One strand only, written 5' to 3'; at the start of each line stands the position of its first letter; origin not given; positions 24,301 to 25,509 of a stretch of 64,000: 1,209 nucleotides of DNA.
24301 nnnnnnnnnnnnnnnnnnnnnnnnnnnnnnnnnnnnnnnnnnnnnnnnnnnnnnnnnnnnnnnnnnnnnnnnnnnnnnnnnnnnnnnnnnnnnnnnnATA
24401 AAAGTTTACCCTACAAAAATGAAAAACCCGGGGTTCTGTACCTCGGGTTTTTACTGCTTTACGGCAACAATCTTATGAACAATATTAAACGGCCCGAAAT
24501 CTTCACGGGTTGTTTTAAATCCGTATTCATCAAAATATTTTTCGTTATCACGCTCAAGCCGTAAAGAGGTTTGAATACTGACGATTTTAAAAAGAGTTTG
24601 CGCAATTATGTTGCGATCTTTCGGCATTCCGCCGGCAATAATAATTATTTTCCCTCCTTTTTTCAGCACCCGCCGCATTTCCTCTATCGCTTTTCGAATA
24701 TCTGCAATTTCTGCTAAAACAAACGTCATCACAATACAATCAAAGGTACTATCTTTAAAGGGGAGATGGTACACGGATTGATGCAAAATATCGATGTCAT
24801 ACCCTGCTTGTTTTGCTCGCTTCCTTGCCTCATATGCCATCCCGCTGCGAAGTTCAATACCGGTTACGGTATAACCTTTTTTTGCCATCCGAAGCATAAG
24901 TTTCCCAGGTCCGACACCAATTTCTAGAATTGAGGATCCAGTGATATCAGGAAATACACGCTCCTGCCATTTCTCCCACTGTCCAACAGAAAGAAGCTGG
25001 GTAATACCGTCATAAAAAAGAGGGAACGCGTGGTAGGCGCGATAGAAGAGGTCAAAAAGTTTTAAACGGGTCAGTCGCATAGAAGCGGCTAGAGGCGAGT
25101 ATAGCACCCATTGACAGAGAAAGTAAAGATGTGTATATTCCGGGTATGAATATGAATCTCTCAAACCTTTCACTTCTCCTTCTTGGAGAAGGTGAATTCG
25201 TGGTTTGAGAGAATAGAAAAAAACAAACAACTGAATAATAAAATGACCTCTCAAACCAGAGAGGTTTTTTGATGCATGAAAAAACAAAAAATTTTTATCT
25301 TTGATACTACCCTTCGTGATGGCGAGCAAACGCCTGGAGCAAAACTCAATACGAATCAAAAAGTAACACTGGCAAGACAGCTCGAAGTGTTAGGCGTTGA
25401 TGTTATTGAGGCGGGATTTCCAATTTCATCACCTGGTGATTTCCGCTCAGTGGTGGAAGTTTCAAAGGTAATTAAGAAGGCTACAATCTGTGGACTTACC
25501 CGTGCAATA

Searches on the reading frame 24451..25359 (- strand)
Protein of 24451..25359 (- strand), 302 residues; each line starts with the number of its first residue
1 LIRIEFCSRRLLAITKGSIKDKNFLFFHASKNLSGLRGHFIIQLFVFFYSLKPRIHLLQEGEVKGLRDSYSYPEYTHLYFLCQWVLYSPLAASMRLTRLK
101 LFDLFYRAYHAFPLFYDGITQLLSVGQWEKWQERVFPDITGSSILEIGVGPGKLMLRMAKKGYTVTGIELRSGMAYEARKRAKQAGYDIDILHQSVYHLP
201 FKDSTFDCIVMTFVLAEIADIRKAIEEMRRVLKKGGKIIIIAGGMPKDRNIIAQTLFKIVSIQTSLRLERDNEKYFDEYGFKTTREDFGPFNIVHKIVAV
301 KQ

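Call 10: search_protein_families(library=pfam, proteins=[window:24451-25359:-])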
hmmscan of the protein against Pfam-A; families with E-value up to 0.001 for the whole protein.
window:24451-25359:- (302 aa): 12 families
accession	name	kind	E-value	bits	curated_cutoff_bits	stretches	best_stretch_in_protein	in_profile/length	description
PF08241.18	Methyltransf_11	-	8.9e-24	84.4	21.2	1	145-240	1-95/95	Methyltransferase domain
PF13649.12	Methyltransf_25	-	6.5e-22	78.5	27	1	144-236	1-97/97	Methyltransferase domain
PF01209.24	Ubie_methyltran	-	2.8e-20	73.1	20.1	1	116-242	20-153/233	ubiE/COQ5 methyltransferase family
PF13847.12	Methyltransf_31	-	4.2e-14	52.9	27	1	141-241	4-110/145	Methyltransferase domain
PF08242.18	Methyltransf_12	-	9.4e-14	52.4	30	1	145-238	1-98/98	Methyltransferase domain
PF13489.12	Methyltransf_23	-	2.8e-12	47.1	27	1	128-240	9-116/164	Methyltransferase domain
PF07021.18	MetW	-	1.9e-05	24.8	21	1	140-234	13-104/193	Methionine biosynthesis protein MetW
PF08003.17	Methyltransf_9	-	6.8e-05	22.4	23.8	1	130-251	103-228/315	Protein of unknown function (DUF1698)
PF05401.17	NodS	-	0.00014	22.2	24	1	139-267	42-166/201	Nodulation protein S (NodS)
PF03848.20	TehB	-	0.0003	20.7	20.4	1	142-243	32-135/193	Tellurite resistance protein TehB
PF02353.26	CMAS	-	0.00044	20.1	27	1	141-251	63-175/273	Mycolic acid cyclopropane synthetase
PF05148.21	Methyltransf_8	-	0.00047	20.5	27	1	195-240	112-156/219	Hypothetical methyltransferase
